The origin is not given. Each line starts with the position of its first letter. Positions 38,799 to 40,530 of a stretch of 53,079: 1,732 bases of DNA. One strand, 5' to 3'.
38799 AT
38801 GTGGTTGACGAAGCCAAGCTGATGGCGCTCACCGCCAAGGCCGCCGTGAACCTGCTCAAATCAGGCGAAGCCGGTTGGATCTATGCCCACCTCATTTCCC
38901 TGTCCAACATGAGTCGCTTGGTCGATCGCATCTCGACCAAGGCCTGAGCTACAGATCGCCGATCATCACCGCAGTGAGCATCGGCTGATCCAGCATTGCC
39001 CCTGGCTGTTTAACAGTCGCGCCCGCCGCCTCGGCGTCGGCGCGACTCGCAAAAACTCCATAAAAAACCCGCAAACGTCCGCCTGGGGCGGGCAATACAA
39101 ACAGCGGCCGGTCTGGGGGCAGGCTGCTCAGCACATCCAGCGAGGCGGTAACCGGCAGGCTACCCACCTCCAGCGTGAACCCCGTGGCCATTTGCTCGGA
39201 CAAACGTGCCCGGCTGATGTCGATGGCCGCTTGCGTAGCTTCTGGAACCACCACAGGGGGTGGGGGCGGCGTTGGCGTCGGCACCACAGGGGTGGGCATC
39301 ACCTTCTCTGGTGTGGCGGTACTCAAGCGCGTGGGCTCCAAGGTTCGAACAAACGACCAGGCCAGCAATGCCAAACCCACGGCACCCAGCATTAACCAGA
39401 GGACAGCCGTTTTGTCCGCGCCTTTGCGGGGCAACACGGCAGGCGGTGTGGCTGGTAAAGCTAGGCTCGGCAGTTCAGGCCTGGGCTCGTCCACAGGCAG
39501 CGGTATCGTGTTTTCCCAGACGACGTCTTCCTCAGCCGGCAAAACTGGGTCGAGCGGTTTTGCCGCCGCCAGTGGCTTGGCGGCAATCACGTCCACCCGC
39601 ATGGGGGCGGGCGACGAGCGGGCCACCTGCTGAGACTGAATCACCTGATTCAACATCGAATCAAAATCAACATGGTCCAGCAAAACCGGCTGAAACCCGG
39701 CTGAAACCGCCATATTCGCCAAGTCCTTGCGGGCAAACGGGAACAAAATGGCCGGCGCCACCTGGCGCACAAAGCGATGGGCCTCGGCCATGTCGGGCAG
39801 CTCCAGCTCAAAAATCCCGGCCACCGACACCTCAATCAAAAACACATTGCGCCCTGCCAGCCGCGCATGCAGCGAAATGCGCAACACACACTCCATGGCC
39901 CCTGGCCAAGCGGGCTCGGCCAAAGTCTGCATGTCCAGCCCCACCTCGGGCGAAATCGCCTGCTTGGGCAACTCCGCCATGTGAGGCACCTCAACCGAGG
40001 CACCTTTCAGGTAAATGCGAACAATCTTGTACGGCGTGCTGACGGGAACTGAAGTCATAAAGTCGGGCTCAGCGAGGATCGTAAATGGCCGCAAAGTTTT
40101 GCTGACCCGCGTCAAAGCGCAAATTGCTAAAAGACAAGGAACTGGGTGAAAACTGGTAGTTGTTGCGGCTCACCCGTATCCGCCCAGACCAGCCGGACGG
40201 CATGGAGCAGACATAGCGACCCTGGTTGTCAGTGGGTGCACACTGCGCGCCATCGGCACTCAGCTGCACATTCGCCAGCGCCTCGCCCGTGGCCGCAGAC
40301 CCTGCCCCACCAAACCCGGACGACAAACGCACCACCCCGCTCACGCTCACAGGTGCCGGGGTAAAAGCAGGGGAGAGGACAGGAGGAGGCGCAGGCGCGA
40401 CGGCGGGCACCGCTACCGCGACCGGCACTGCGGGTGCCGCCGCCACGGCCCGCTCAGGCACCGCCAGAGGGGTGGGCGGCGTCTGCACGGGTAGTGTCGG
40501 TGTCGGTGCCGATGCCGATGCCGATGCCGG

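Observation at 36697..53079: Locus-level view: a two-partner secretion system embedded with SecB-like, SPOR-like, FecR-like, RCC1 and SapC genes. This is a candidate undescribed accessory set.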

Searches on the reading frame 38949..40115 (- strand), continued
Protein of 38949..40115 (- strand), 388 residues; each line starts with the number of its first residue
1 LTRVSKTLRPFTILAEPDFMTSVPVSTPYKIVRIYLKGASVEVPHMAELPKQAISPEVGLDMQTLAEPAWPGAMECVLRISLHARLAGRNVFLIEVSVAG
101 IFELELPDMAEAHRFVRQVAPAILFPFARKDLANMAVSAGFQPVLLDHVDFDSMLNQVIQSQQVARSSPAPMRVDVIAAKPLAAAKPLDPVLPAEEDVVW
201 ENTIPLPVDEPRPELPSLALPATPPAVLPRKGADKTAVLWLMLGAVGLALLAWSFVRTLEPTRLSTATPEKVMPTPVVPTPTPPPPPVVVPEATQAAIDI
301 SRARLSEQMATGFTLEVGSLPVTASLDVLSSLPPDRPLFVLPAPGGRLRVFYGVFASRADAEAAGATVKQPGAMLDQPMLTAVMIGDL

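Call 37: fold_search(model_id=the predicted structure, library=pdb)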
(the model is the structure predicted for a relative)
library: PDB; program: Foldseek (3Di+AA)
matches with E <= 10: 1214; with E <= 0.001: 19
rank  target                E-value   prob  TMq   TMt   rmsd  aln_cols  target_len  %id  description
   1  1qyn_B                1.1e-08  1.00  0.29  0.75   4.3       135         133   30  Crystal Structure of SecB from Escherichia coli (released 2003-12-09)
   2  5jtl_MODEL_1_A        1.7e-08  1.00  0.29  0.66   5.7       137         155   32  The structure of chaperone SecB in complex with unstructured proPhoA (released 2016-08-24)
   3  1qyn_C                2.4e-08  1.00  0.29  0.76   4.2       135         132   30  Crystal Structure of SecB from Escherichia coli (released 2003-12-09)
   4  1qyn_D                2.8e-08  1.00  0.29  0.71   4.6       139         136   31  Crystal Structure of SecB from Escherichia coli (released 2003-12-09)
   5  1fx3_C                3.5e-08  1.00  0.31  0.71   4.7       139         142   29  CRYSTAL STRUCTURE OF H. INFLUENZAE SECB (released 2000-12-06)
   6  1qyn_A                3.7e-08  1.00  0.30  0.75   4.3       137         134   29  Crystal Structure of SecB from Escherichia coli (released 2003-12-09)
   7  1fx3_A                3.9e-08  1.00  0.31  0.73   4.4       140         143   28  CRYSTAL STRUCTURE OF H. INFLUENZAE SECB (released 2000-12-06)
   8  1ozb_A                4.1e-08  1.00  0.31  0.71   4.8       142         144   28  Crystal Structure of SecB complexed with SecA C-terminus (released 2003-10-14)
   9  1ozb_E                4.3e-08  1.00  0.30  0.73   4.8       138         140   29  Crystal Structure of SecB complexed with SecA C-terminus (released 2003-10-14)
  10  1fx3_D                5.4e-08  1.00  0.30  0.75   4.1       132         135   29  CRYSTAL STRUCTURE OF H. INFLUENZAE SECB (released 2000-12-06)
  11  1ozb_F                5.4e-08  1.00  0.30  0.69   5.0       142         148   28  Crystal Structure of SecB complexed with SecA C-terminus (released 2003-10-14)
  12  1fx3_B                5.7e-08  1.00  0.31  0.68   4.8       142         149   28  CRYSTAL STRUCTURE OF H. INFLUENZAE SECB (released 2000-12-06)
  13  1ozb_G                7.6e-08  1.00  0.30  0.68   5.3       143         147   29  Crystal Structure of SecB complexed with SecA C-terminus (released 2003-10-14)
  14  1ozb_B                1.4e-07  1.00  0.30  0.74   4.3       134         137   28  Crystal Structure of SecB complexed with SecA C-terminus (released 2003-10-14)
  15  1ozb_C                2.6e-07  1.00  0.30  0.75   4.3       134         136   28  Crystal Structure of SecB complexed with SecA C-terminus (released 2003-10-14)
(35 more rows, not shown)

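Call 38: search_protein_families(library=pfam, proteins=[L007:12459-14978:-, L010:1744-2340:-], max_evalue=1)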
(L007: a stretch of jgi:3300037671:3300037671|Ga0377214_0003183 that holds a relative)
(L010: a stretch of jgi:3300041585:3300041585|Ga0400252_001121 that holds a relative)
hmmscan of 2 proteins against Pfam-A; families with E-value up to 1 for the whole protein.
L007:12459-14978:- (839 aa): 1 family
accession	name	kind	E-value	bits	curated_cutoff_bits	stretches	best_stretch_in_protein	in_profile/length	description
PF04773.18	FecR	-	1.8e-11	44.8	24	1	63-165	1-96/97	FecR protein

L010:1744-2340:- (198 aa): 0 families

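Call 50: search_protein_families(library=pfam, proteins=[L012:6591-7193:+, L020:7086-7619:+], max_evalue=1)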
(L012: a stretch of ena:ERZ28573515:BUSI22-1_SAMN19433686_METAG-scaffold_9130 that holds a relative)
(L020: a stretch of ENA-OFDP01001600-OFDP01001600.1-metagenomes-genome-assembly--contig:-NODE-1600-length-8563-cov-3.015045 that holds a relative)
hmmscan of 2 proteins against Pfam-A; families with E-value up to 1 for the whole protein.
L012:6591-7193:+ (200 aa): 0 families

L020:7086-7619:+ (178 aa): 1 family
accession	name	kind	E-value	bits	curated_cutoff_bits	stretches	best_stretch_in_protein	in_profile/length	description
PF05036.18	SPOR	-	0.0006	20.5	21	1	105-169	4-69/76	SPOR domain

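Call 75: search_protein_representatives(alignment_id=A1)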
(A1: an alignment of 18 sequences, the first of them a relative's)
Query: 18 sequences, 380 profile positions. Proteins with E-value up to 0.001 (for the whole library): 1981; up to 1e-10: 559; up to 1e-30: 25. The best 150 are listed.
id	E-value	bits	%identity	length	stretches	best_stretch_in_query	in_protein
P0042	8.1e-147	506.0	-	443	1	3-378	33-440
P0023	1.5e-145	501.9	-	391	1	1-380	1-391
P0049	1.5e-144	498.6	-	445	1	7-379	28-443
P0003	8.1e-139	479.7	-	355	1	5-380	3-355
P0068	2.3e-132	458.5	-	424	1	4-380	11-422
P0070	2.2e-129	448.7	-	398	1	7-379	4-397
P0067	2.4e-127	442.0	-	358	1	6-377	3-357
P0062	1.5e-112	393.2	-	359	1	1-376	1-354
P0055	4.7e-106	371.9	-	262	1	3-207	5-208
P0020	4.8e-99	348.8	-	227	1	5-179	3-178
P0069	1.1e-81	291.7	-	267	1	5-136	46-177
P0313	5.8e-76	272.8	-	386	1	9-363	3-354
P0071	2.1e-71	257.8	-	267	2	1-163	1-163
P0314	1.3e-69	251.9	-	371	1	29-363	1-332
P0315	1.3e-64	235.5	-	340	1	8-376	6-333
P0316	4.4e-62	227.2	-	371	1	9-360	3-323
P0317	2.1e-49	185.5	-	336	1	9-355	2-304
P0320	1.8e-45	172.5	-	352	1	10-361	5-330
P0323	2.2e-32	129.4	-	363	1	8-360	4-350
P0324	1.4e-31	126.7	-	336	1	13-362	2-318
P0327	1.6e-28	116.7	-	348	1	9-364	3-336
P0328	3.9e-27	112.1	-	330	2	8-254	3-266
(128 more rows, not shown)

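Call 76: list_cluster_members(proteins=[P0313, P0314, P0315, P0316, P0317, P0320, P0323, P0324, P0327, P0328])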
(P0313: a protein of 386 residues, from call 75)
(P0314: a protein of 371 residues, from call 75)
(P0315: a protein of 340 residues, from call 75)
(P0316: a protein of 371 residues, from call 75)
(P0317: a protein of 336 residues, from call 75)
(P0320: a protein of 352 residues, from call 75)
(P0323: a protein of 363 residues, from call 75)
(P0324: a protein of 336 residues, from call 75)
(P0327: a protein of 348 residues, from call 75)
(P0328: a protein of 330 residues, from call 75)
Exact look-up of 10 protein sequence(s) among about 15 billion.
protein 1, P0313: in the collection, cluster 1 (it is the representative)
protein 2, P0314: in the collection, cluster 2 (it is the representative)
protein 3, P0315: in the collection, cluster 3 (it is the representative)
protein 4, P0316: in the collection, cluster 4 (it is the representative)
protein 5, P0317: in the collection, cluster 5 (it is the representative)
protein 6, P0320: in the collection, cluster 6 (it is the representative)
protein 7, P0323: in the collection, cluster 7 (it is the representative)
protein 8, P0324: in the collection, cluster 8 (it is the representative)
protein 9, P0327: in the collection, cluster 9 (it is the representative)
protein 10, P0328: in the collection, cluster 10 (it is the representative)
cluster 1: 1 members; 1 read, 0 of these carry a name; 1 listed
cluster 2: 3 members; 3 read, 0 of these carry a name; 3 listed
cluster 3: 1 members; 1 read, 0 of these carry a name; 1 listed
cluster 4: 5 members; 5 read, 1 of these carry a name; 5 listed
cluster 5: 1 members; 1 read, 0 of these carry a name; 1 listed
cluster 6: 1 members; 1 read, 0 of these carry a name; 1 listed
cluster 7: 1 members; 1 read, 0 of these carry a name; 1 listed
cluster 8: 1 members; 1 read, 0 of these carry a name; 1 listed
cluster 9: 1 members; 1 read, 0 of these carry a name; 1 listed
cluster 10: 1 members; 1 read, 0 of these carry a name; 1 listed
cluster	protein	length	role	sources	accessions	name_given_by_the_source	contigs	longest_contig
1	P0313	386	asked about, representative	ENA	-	-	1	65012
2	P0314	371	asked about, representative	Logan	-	-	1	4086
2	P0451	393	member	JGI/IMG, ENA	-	-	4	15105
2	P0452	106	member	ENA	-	-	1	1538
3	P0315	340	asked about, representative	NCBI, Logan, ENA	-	-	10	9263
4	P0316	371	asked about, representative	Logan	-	-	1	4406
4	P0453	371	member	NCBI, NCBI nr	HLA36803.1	MAG TPA: protein-export chaperone SecB [Rhodocyclaceae bacterium] | protein-export chaperone SecB [Rhodocyclaceae bacterium]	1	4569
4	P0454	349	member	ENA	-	-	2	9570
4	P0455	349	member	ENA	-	-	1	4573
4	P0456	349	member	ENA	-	-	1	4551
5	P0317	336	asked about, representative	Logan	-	-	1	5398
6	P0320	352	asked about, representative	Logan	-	-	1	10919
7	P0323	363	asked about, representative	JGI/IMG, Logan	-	-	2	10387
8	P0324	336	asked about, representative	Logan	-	-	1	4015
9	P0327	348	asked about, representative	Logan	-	-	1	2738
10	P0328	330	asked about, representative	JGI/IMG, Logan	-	-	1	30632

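Call 77: find_encoding_contigs(protein=P0328, flank=10000, max_places=1)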
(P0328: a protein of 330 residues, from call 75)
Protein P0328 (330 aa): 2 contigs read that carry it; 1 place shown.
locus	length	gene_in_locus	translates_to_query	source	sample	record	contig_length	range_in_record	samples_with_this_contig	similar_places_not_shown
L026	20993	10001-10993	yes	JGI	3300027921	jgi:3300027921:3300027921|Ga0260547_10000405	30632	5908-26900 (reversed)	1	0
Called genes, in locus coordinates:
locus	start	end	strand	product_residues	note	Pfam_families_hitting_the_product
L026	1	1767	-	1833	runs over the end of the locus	?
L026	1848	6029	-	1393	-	-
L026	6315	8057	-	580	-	PF07244:POTRA (weak), PF08479:POTRA_2, PF03865:ShlB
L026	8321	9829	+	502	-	PF25390:WD40_RLD, PF13540:RCC1_2, PF00415:RCC1, PF13540:RCC1_2, PF00415:RCC1 (weak)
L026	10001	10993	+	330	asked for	PF02556:SecB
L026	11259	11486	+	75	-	PF09720:Unstab_antitox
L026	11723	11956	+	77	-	-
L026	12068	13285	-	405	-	PF00563:EAL, PF08668:HDOD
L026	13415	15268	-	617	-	PF01627:Hpt, PF02895:H-kinase_dim, PF02518:HATPase_c, PF01584:CheW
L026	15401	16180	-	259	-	PF04344:CheZ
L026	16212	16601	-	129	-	PF00072:Response_reg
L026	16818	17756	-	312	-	PF01584:CheW, PF00072:Response_reg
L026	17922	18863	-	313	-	PF01584:CheW, PF00072:Response_reg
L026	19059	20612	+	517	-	PF00501:AMP-binding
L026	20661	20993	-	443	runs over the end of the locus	PF00672:HAMP, PF00512:HisKA, PF02518:HATPase_c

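Call 92: search_protein_families(library=pfam, proteins=[L007:4860-5204:-], max_evalue=10)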
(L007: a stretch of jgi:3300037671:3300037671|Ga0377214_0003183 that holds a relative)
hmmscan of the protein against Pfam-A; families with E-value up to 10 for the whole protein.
L007:4860-5204:- (115 aa): 0 families

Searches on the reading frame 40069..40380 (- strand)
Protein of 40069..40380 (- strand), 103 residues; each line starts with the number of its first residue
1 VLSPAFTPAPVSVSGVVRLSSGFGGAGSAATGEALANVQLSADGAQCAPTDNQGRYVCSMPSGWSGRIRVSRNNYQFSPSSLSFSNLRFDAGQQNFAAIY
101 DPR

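Call 38: search_protein_families(library=pfam, proteins=[window:40069-40380:-], max_evalue=1)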
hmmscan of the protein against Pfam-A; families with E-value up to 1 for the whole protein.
window:40069-40380:- (103 aa): 4 families
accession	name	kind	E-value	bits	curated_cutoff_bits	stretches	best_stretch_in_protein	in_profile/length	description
PF16371.11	MetallophosN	-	0.01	16.5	35.6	1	31-57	6-31/77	N terminal of Calcineurin-like phosphoesterase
PF13620.12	CarboxypepD_reg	-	0.036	14.9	32.3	1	30-76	9-60/82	Carboxypeptidase regulatory-like domain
PF01833.30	TIG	-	0.16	12.5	20.9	1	33-84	28-82/84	IPT/TIG domain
PF13574.12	Reprolysin_2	-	0.17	12.1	27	1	41-83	150-187/195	Metallo-peptidase family M12B Reprolysin-like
